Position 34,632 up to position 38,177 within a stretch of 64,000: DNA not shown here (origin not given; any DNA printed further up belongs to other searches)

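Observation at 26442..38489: Lower-GC fimbrial module ending in a 1081-aa DUF1566-tipped lipoprotein plus an orphan DUF1566 cassette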

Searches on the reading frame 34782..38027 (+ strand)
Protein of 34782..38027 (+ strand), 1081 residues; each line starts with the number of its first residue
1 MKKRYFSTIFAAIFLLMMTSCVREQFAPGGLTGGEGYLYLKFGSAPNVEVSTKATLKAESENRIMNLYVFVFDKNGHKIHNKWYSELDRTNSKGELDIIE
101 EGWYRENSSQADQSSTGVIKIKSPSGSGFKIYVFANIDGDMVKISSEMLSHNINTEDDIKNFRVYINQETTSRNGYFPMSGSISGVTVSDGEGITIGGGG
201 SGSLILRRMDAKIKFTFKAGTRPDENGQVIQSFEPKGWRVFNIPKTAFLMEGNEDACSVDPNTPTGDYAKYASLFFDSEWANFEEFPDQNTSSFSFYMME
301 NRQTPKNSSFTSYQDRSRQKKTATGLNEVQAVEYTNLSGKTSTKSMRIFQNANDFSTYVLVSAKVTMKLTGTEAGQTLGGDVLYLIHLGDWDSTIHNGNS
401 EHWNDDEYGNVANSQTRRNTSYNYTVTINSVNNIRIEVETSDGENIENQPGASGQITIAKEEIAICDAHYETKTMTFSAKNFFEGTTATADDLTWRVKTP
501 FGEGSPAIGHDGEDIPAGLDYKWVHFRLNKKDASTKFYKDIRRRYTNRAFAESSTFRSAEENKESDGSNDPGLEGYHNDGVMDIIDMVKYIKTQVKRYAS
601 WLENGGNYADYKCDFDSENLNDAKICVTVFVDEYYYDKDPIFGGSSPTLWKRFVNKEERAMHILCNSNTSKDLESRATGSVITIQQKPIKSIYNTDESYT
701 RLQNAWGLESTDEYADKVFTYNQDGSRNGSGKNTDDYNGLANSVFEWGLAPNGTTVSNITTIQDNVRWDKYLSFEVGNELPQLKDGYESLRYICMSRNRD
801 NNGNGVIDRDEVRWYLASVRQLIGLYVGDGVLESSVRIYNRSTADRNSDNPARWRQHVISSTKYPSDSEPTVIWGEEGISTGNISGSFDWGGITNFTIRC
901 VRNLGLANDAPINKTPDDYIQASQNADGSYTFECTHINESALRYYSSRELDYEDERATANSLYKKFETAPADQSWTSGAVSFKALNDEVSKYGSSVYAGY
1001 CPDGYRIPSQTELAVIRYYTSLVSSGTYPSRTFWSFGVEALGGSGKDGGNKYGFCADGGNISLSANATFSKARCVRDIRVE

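Call 4: search_protein_families(library=pfam, proteins=[window:34782-38027:+], max_evalue=0.1)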
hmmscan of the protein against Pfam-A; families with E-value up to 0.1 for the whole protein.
window:34782-38027:+ (1081 aa): 2 families
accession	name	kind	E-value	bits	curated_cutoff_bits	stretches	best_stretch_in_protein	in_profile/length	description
PF06321.17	P_gingi_FimA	-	6.5e-09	36.6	21.4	1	47-193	12-129/153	Major fimbrial subunit protein (FimA)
PF20396.3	DUF6689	-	0.049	13.3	27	0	61-97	225-261/275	Family of unknown function (DUF6689)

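Call 8: search_protein_families(library=ncbifam, proteins=[window:34782-38027:+], max_evalue=1)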
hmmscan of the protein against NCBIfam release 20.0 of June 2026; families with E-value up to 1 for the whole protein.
window:34782-38027:+ (1081 aa): 2 families
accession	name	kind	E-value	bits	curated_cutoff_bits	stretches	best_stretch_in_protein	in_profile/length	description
NF033772.1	pheromone_VP1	equivalog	0.025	14.8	85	0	869-894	16-41/65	peptide pheromone VP1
TIGR00990.1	3a0801s09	subfamily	0.11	11.1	757.25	1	529-636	61-163/615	mitochondrial import receptor subunit TOM70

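Call 9: find_homologous_proteins(query=window:34782-38027:+)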
Query window:34782-38027:+ (1081 aa): 927 proteins with E <= 0.001 among 8000 candidates; the best 120 are listed.
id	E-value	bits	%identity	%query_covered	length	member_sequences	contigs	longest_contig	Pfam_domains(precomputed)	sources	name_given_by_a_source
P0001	0.0e+0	2351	94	100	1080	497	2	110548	PF06321.18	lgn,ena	-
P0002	0.0e+0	2324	93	100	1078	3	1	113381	PF06321.18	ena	-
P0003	0.0e+0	2304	92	100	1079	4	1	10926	PF06321.18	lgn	-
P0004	0.0e+0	2303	92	100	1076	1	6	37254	PF06321.18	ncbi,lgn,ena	-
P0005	0.0e+0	2299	92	100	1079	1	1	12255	PF06321.18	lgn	-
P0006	0.0e+0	2294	92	100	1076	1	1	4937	PF06321.18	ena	-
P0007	0.0e+0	2293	92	100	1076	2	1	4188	PF06321.18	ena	-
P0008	0.0e+0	2292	92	100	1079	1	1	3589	PF06321.18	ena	-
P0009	0.0e+0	2291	92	100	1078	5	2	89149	PF06321.18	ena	-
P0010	0.0e+0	2291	92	100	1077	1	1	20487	PF06321.18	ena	-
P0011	0.0e+0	2288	92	100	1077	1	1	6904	PF06321.18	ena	-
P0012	0.0e+0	2287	92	100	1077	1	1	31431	PF06321.18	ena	-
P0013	0.0e+0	2285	91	100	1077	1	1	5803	PF06321.18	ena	-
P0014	0.0e+0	2283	92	100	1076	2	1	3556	PF06321.18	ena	-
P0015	0.0e+0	2282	92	100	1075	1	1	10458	PF06321.18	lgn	-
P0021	0.0e+0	2278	91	100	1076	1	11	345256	PF06321.18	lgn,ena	-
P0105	0.0e+0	2236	90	100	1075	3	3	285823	PF06321.18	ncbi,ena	-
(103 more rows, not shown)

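Call 11: find_encoding_contigs(protein=P0001, flank=10000, max_places=4)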
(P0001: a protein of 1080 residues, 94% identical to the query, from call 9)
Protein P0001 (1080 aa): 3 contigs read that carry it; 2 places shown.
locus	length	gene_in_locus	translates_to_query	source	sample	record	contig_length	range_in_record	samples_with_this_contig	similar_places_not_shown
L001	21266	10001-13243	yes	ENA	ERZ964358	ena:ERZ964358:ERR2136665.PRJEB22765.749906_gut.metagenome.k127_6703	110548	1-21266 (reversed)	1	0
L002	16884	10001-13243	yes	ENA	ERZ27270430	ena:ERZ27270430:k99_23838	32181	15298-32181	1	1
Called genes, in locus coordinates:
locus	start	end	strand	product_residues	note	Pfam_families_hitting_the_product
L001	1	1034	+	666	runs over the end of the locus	PF00037:Fer4 (faint), PF12801:Fer4_5, PF12797:Fer4_2 (faint), PF13187:Fer4_9 (weak)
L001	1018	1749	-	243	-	PF01925:TauE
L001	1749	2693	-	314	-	PF05552:MS_channel_1st_1, PF00924:MS_channel_2nd, PF21082:MS_channel_3rd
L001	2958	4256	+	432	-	PF12099:DUF3575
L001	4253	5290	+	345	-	PF17145:DUF5119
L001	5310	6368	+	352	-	-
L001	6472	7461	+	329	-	PF13149:Mfa_like_1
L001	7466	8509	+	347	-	PF13149:Mfa_like_1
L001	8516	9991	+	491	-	-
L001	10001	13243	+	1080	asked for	PF06321:P_gingi_FimA (weak)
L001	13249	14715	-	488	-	PF00083:Sugar_tr, PF07690:MFS_1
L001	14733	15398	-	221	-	PF01081:Aldolase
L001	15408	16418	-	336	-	PF00294:PfkB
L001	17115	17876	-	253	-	-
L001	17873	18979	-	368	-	PF02463:SMC_N (faint), PF13175:AAA_15 (faint), PF13304:AAA_21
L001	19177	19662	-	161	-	-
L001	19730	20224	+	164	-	-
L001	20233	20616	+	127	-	PF01381:HTH_3, PF12844:HTH_19 (weak), PF13443:HTH_26 (weak)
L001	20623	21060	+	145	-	-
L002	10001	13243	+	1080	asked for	PF06321:P_gingi_FimA (weak)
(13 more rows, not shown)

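Call 22: find_related_loci(query=A1, collection=genome_contigs, flank=10000)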
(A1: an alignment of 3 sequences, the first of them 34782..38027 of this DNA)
Query A1 (1081 aa) in genome_contigs; peptide patterns used: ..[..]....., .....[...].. (x = any residue, [..] = any of these).
105 stretches matched a pattern; 52 encode a relative of the query (tblastn E <= 1e-3); 51 distinct loci.
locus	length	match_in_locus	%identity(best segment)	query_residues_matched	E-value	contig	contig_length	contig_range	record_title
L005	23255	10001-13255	71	1-1081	0e+0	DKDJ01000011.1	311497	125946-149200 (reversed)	MAG TPA_asm: Bacteroidales bacterium UBA6851 UBA6851_contig_337, whole genome shotgun sequence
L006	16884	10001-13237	93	1-1081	0e+0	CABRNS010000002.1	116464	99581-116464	MAG TPA_asm: uncultured Bacteroides sp. isolate MGYG-HGUT-01767 genome assembly, contig: GUT_GENOME108143_2, whole genom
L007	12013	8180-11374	53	3-1081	0e+0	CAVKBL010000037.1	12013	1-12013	Lachnospiraceae bacterium isolate H07689-L1_cleanbin_000014 genome assembly, contig: Spades_H07689-L1_contig_2851, whole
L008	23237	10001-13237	52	1-1081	0e+0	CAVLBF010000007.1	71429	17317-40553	Bacteroidaceae bacterium isolate H07689-L1_cleanbin_000010 genome assembly, contig: Spades_H07689-L1_contig_155, whole g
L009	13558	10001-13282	51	1-1080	0e+0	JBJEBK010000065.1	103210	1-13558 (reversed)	MAG: Candidatus Cryptobacteroides sp. isolate PUNG01_bin.025 NODE_86_length_103210_cov_20.970384, whole genome shotgun s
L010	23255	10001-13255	51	9-1081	0e+0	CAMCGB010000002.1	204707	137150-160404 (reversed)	MAG: uncultured Bacteroides sp. isolate SRR17382097_bin.46_metaWRAP_v1.3_MAG genome assembly, contig: ERZ10544651.20, wh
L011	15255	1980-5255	51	1-1080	0e+0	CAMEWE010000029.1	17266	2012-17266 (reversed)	MAG: uncultured Bacteroidales bacterium isolate SRR15057920_bin.29_metaWRAP_v1.3_MAG genome assembly, contig: ERZ1040757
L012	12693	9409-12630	52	1-1081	0e+0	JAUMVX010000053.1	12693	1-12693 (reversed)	MAG: Bacteroidia bacterium isolate S12M_St_80 NODE_2311_length_12693_cov_13.461465, whole genome shotgun sequence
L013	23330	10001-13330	49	1-1081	0e+0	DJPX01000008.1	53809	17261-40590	MAG TPA_asm: Bacteroidales bacterium UBA6401 UBA6401_contig_579, whole genome shotgun sequence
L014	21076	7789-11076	49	1-1081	0e+0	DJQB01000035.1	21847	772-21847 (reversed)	MAG TPA_asm: Bacteroidales bacterium UBA6397 UBA6397_contig_206, whole genome shotgun sequence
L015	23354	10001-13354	49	1-1081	0e+0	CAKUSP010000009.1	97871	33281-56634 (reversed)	MAG: uncultured Bacteroidales bacterium isolate REFINED_METABAT215_TOP10_CONTIGS_1500_ASSEMBLY_K77_MERGED__Hadza_MoBio_h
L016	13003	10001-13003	53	1-1006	0e+0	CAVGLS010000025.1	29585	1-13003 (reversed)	bacterium isolate G02616-L1_cleanbin_000018 genome assembly, contig: Spades_G02616-L1_contig_624, whole genome shotgun s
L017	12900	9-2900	53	109-1081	0e+0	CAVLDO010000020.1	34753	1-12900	Bacteroidaceae bacterium isolate G02653-L1_cleanbin_000003 genome assembly, contig: Spades_G02653-L1_contig_856, whole g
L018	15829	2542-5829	47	1-1081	0e+0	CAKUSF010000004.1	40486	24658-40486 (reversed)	MAG: uncultured Bacteroidales bacterium isolate REFINED_METABAT215_TOP10_CONTIGS_1500_ASSEMBLY_K77_MERGED__Hadza_MoBio_h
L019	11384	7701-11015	47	1-1081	0e+0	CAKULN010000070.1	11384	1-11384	MAG: uncultured Bacteroidales bacterium isolate REFINED_METABAT215_TOP10_CONTIGS_1500_ASSEMBLY_K77_MERGED__Hadza_MoBio_C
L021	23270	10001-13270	50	1-1081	0e+0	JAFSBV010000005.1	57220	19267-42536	MAG: Bacteroidales bacterium isolate RGIG3000 Goat_Rectum-3__c54, whole genome shotgun sequence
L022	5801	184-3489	46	1-1081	0e+0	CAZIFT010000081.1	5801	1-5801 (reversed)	MAG TPA_asm: uncultured Muribaculaceae bacterium isolate binchicken_co323_277 genome assembly, contig: NODE_16102_length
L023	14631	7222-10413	52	20-1081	0e+0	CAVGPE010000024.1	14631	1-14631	Ruminococcus bicirculans (ex Wegman et al. 2014) isolate H07647-L1_cleanbin_000062 genome assembly, contig: Spades_H0764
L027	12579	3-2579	50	242-1081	0e+0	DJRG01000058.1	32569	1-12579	MAG TPA_asm: Bacteroidales bacterium UBA6366 UBA6366_contig_4633, whole genome shotgun sequence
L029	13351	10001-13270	53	10-1081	0e+0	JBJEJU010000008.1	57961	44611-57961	MAG: Candidatus Cryptobacteroides sp. isolate PUUB48_bin.025 NODE_126_length_57961_cov_8.456101, whole genome shotgun se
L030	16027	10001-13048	35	9-1081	6e-179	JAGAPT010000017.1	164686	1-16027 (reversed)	MAG: Alistipes sp. isolate RGIG8662 Water_deer_Colon-1__c117858, whole genome shotgun sequence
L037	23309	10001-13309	49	1-1081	0e+0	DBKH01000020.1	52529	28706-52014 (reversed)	MAG TPA_asm: Bacteroidales bacterium UBA755 UBA755_contig_2, whole genome shotgun sequence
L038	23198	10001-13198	54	3-1081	0e+0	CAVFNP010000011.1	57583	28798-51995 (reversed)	Firmicutes bacterium CAG:460 isolate H07667-L1_cleanbin_000023 genome assembly, contig: Spades_H07667-L1_contig_386, who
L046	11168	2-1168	47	699-1081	3e-100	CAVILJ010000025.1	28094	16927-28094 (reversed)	Acetatifactor sp. isolate H07676-L1_cleanbin_000039 genome assembly, contig: Spades_H07676-L1_contig_1273, whole genome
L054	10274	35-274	54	1000-1081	2e-13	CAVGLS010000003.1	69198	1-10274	bacterium isolate G02616-L1_cleanbin_000018 genome assembly, contig: Spades_G02616-L1_contig_134, whole genome shotgun s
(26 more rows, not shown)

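Call 31: search_protein_families(library=pfam, alignment_id=A4, max_evalue=0.01)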
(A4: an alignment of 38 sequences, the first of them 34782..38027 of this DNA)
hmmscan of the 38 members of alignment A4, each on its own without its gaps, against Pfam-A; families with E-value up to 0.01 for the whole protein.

A. member 1, window:34782-38027:+ (1081 aa): 1 family
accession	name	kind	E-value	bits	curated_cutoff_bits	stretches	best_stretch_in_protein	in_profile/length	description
PF06321.17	P_gingi_FimA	-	6.5e-09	36.6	21.4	1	47-193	12-129/153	Major fimbrial subunit protein (FimA)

B. families by the number of members that match (of 38 scanned): 17 families
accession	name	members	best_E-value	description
PF06321.17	P_gingi_FimA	18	1.2e-10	Major fimbrial subunit protein (FimA)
PF16249.12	DUF4906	9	1.3e-09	Domain of unknown function (DUF4906)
PF20756.2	SusG_CBM58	2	9.1e-17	Alpha-amylase SusG, CBM58 domain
PF09603.15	Fib_succ_major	2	0.0004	Fibrobacter succinogenes major domain (Fib_succ_major)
PF00036.39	EF-hand_1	2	0.0004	EF hand domain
PF02368.24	Big_2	1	3.5e-10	Bacterial Ig-like domain (group 2)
PF22352.2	K319L-like_PKD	1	3.9e-08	K319L-like, PKD domain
PF21471.3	Reelin_subrepeat-B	1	2.1e-07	Reelin subrepeat B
PF00754.31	F5_F8_type_C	1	1e-06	F5/8 type C domain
PF00801.26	PKD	1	0.00068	PKD domain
PF08842.16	Mfa2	1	0.0018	Fimbrillin-A associated anchor proteins Mfa1 and Mfa2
PF03174.19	CHB_HEX_C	1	0.0032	Chitobiase/beta-hexosaminidase C-terminal domain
PF13202.12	EF-hand_5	1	0.0036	EF hand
PF02012.26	BNR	1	0.0037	BNR/Asp-box repeat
PF24991.2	Ig_NUP210_4th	1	0.0038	NUP210 forth Ig-like domain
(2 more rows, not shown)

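Call 43: find_encoding_contigs(protein=window:34782-38027:+, flank=10000, max_places=6)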
Protein window:34782-38027:+ (1081 aa): 13 contigs read that carry it; 4 places shown.
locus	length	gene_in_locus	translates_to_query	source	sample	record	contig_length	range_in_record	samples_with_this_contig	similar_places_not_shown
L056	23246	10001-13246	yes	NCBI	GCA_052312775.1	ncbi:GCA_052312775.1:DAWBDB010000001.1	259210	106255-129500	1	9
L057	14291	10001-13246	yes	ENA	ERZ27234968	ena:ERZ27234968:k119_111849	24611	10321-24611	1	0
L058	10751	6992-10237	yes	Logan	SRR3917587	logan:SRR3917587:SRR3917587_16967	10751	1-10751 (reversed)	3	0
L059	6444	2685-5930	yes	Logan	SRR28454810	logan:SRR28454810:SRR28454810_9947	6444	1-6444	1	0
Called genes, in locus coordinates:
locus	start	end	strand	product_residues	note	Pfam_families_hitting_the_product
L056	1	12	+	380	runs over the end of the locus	PF03977:OAD_beta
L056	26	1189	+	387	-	PF00165:HTH_AraC (faint), PF12833:HTH_18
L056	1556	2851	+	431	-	-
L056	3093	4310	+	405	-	PF12099:DUF3575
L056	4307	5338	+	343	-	PF17145:DUF5119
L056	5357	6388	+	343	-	PF13149:Mfa_like_1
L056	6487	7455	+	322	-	PF13149:Mfa_like_1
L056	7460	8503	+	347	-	PF13149:Mfa_like_1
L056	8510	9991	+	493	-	-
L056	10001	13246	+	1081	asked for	PF06321:P_gingi_FimA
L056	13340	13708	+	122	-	-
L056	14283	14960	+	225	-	-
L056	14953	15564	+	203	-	PF10962:DUF2764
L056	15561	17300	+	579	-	PF02874:ATP-synt_ab_N, PF16886:ATP-synt_ab_Xtn, PF00006:ATP-synt_ab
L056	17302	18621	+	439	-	PF00006:ATP-synt_ab, PF22919:ATP-synt_VA_C (weak)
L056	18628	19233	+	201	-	PF01813:ATP-synt_D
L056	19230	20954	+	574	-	PF01496:V_ATPase_I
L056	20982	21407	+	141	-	PF00137:ATP-synt_C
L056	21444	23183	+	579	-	PF13517:FG-GAP_3 (faint), PF01839:FG-GAP (faint), PF21348:RGL11_C (weak)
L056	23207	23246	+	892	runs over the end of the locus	PF00703:Glyco_hydro_2 (weak)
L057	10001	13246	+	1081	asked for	PF06321:P_gingi_FimA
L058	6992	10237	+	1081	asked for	PF06321:P_gingi_FimA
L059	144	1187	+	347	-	PF13149:Mfa_like_1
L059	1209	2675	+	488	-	-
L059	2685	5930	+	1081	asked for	PF06321:P_gingi_FimA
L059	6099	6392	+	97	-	-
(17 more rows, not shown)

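Call 58: search_solved_structures(query=A4, max_evalue=1)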
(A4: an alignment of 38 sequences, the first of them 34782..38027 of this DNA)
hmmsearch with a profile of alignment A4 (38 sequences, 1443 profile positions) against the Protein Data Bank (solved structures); distinct sequences matched with E-value up to 1: 4.
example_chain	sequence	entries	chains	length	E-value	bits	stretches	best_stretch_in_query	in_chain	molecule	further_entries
4jg5_A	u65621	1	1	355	2.3e-06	28.8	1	148-314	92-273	Putative cell adhesion protein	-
4rdb_A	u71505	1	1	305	0.00055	20.9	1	59-257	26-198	Immunoreactive 32 kDa antigen PG49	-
5dhm_C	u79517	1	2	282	0.0008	20.4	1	60-258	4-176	Immunoreactive 32 kDa antigen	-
3r4r_A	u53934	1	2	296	0.13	13.1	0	60-94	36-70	hypothetical fimbrial assembly protein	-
